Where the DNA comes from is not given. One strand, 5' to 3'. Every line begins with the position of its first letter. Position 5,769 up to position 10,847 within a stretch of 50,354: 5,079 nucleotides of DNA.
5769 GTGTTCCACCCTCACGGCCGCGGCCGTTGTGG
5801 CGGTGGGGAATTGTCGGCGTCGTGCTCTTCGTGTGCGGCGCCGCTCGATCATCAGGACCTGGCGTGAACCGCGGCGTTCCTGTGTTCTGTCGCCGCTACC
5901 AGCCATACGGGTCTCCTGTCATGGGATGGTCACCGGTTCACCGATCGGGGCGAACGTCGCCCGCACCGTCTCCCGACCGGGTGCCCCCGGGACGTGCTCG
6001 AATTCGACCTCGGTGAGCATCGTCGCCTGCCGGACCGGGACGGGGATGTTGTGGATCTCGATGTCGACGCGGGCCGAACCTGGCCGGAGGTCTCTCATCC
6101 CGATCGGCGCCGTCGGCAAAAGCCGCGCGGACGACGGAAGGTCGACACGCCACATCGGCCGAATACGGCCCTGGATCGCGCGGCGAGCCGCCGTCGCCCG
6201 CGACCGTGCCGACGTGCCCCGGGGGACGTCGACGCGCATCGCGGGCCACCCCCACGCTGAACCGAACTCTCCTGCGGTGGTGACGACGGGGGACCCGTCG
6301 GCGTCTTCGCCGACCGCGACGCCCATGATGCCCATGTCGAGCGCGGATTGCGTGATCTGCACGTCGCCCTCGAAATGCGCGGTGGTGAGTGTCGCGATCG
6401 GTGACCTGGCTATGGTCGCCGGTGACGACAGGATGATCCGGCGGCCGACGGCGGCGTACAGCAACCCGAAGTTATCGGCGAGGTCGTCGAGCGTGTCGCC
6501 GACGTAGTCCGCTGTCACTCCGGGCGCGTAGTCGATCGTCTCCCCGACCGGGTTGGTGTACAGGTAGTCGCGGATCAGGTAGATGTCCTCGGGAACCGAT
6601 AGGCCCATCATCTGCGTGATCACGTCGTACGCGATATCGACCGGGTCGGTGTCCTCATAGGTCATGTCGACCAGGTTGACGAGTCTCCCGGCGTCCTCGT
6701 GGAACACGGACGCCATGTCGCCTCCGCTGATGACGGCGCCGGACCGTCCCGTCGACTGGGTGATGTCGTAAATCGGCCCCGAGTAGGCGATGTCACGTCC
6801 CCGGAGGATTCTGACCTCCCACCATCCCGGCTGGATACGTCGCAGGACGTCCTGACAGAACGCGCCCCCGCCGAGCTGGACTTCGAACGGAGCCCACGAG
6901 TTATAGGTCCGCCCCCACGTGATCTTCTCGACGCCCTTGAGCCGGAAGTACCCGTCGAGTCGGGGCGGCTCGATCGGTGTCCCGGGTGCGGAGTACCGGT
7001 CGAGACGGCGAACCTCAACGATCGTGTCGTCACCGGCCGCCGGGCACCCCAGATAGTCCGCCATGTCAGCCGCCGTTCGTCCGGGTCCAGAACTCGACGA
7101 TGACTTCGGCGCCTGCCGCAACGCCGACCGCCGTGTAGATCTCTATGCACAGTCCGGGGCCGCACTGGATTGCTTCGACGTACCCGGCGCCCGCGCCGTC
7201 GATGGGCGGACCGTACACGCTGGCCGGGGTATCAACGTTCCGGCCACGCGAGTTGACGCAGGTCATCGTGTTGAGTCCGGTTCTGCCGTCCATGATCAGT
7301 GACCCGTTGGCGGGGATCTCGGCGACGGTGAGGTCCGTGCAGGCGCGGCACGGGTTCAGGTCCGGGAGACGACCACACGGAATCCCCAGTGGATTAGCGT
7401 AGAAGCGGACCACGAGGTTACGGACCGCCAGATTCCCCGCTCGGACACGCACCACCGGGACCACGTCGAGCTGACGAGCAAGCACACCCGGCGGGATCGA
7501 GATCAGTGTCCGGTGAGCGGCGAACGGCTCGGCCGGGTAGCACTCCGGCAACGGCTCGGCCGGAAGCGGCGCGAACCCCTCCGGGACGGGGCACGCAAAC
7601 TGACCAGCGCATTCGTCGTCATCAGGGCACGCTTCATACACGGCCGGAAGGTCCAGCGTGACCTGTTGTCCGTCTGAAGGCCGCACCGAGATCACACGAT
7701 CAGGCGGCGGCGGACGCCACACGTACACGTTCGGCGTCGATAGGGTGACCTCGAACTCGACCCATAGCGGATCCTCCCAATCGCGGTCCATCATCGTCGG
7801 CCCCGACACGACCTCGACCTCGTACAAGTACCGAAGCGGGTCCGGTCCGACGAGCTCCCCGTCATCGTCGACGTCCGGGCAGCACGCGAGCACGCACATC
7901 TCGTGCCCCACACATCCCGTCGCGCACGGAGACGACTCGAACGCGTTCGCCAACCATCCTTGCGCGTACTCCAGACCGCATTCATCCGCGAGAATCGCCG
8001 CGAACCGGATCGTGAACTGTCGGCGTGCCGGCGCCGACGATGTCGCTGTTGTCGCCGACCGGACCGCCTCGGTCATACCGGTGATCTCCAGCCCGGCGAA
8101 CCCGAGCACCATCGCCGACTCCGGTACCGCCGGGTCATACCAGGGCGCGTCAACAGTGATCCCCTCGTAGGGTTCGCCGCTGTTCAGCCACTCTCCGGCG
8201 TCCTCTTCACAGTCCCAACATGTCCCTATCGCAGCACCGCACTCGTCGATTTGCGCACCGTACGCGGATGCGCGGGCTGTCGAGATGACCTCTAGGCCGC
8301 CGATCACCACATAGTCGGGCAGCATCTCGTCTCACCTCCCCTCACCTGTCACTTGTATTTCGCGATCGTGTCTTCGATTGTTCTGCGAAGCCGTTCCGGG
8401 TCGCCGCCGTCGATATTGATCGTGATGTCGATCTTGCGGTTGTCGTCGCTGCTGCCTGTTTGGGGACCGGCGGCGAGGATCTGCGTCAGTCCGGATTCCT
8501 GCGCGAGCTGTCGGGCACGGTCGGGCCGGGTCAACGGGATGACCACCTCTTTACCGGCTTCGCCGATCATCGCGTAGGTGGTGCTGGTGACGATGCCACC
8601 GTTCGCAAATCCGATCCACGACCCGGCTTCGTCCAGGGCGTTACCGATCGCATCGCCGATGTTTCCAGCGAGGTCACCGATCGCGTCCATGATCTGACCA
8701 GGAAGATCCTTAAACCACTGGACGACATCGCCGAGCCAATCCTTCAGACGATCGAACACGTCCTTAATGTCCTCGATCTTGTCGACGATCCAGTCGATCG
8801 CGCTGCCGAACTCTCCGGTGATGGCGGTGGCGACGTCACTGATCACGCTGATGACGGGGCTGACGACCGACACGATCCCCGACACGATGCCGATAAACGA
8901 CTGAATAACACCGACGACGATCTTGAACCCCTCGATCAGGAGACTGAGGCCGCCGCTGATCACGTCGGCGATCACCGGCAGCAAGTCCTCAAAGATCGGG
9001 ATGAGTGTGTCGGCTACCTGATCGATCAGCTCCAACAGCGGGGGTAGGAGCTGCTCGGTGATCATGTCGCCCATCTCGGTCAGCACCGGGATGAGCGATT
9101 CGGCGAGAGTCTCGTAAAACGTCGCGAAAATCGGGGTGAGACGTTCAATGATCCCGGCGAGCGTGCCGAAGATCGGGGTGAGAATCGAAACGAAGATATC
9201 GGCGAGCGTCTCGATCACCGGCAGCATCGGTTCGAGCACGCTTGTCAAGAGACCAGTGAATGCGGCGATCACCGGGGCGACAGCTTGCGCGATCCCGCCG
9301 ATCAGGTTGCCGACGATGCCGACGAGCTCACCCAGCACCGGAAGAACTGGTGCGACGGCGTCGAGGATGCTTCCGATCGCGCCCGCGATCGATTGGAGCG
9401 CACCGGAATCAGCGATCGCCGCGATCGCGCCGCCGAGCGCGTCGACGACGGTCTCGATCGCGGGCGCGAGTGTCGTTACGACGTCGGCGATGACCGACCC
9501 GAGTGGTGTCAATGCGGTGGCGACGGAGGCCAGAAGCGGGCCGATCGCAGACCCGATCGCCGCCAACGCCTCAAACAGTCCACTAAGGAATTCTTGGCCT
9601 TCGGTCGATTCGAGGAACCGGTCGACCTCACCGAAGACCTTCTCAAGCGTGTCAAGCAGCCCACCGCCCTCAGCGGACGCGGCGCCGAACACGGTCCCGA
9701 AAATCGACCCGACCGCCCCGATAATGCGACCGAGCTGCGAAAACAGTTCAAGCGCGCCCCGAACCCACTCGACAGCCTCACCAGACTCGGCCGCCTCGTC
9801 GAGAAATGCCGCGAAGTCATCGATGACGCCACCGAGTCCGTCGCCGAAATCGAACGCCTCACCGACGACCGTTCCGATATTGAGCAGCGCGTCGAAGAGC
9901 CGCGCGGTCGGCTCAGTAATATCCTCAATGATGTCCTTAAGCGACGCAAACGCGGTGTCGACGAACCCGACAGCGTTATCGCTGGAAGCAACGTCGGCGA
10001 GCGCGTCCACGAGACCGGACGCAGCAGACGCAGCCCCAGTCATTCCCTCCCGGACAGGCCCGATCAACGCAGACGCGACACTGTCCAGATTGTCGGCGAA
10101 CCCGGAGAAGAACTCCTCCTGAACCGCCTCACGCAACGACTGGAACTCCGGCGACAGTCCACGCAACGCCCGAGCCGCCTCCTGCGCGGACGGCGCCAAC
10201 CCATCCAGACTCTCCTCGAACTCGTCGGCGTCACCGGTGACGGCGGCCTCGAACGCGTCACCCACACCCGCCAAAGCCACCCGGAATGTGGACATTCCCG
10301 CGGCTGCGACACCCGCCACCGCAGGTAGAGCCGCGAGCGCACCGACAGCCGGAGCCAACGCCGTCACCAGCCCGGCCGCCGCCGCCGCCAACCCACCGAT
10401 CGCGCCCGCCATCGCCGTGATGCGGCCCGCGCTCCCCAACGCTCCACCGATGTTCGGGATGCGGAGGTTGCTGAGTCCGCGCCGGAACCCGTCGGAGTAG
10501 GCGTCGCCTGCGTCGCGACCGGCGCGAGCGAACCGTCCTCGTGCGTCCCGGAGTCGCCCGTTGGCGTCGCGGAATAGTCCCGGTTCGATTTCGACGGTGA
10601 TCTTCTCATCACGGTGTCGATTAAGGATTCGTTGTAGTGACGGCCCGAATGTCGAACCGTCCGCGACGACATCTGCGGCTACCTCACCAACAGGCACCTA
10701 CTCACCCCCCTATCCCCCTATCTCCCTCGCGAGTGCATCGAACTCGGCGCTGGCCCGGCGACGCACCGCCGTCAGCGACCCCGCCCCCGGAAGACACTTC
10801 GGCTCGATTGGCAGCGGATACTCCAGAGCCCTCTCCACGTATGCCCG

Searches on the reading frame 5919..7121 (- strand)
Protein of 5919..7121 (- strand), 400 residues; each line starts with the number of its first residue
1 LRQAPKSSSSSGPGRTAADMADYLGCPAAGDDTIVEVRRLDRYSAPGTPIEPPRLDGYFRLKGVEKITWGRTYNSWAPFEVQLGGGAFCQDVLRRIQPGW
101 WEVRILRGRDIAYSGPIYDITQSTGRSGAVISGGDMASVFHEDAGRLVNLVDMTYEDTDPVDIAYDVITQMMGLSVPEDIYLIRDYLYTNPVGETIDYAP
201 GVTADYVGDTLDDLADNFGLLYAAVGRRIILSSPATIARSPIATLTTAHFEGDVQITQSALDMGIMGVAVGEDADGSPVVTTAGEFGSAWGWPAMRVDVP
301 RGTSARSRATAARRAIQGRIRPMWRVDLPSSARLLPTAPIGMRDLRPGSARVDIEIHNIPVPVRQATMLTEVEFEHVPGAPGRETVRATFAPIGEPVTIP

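Call 8: search_protein_families(library=phrogs, proteins=[window:5919-7121:-], max_evalue=0.001)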
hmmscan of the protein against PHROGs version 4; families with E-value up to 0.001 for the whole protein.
window:5919-7121:- (400 aa): 1 family
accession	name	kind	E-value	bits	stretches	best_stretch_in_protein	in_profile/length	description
phrog_837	-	tail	2.7e-32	113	1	59-395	360-669/681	minor tail protein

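Call 9: search_protein_families(library=pfam, proteins=[window:5919-7121:-], max_evalue=0.001)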
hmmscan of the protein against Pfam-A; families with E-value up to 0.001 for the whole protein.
window:5919-7121:- (400 aa): 0 families

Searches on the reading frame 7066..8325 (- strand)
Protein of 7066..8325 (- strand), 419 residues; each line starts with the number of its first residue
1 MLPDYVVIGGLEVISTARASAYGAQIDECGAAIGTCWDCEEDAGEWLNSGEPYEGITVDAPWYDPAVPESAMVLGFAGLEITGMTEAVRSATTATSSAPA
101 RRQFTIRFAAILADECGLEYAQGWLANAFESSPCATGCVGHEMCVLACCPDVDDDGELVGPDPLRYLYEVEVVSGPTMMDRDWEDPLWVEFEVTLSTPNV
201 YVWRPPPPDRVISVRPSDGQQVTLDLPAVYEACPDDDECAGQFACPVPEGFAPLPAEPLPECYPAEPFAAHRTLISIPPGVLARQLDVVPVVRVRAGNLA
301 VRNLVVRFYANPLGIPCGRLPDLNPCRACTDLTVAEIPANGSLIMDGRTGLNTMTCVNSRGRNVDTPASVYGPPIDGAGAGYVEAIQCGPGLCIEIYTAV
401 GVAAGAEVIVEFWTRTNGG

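Call 8: search_protein_families(library=phrogs, proteins=[window:7066-8325:-], max_evalue=0.001)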
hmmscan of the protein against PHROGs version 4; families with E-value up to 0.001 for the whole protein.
window:7066-8325:- (419 aa): 1 family
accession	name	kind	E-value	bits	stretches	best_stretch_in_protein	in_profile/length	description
phrog_838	-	unknown function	2.2e-33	116.9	1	1-416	2-425/426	-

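Call 9: search_protein_families(library=pfam, proteins=[window:7066-8325:-], max_evalue=0.001)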
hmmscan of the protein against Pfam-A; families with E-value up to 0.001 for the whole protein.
window:7066-8325:- (419 aa): 0 families

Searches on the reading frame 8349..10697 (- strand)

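Call 8: search_protein_families(library=phrogs, proteins=[window:8349-10697:-], max_evalue=0.001)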
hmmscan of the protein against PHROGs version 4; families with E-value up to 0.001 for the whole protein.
window:8349-10697:- (782 aa): 33 families (the best 25 are shown)
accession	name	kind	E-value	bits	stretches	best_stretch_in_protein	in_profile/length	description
phrog_6090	-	tail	7.1e-73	247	1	153-703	453-1042/1853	tail length tape measure protein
phrog_305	-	tail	2.9e-58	199.3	1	50-688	113-675/1001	tail length tape measure protein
phrog_934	-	tail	6.3e-37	127.6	1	72-421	150-509/1988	tail length tape measure protein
phrog_6435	-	tail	1.1e-34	120.2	2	84-344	275-537/2090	tail length tape measure protein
phrog_3547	-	tail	2.1e-31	109.6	1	157-699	310-665/1767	tail length tape measure protein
phrog_58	-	tail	3.1e-29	103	1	85-706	292-987/1544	tail length tape measure protein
phrog_1535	-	tail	3.8e-26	92.6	2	112-688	378-973/1152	tail length tape measure protein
phrog_4197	-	tail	5.5e-26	91.7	1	154-517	496-795/1783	tail length tape measure protein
phrog_991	-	tail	6.8e-23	81.3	2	360-778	555-914/1966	tail length tape measure protein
phrog_1272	-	tail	3.1e-21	75.9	2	283-673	549-948/1606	tail length tape measure protein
phrog_2337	-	tail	2e-19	70.4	1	48-343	135-421/1326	tail length tape measure protein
phrog_1204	-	tail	5e-18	65.4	1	150-697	422-929/1483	tail protein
phrog_5493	-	tail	1.3e-17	64.5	1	88-718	393-951/1102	tail length tape measure protein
phrog_971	-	lysis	1e-16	61.8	1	40-709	47-796/1338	endolysin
phrog_4200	-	tail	1.1e-14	54.9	1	474-689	291-512/732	tail length tape measure protein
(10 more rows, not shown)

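Call 9: search_protein_families(library=pfam, proteins=[window:8349-10697:-], max_evalue=0.001)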
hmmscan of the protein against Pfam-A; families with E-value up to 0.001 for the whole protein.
window:8349-10697:- (782 aa): 1 family
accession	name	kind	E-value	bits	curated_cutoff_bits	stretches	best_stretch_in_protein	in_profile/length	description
PF04513.17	Baculo_PEP_C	-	3e-08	34.3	38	0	378-474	29-128/140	Baculovirus polyhedron envelope protein, PEP, C terminus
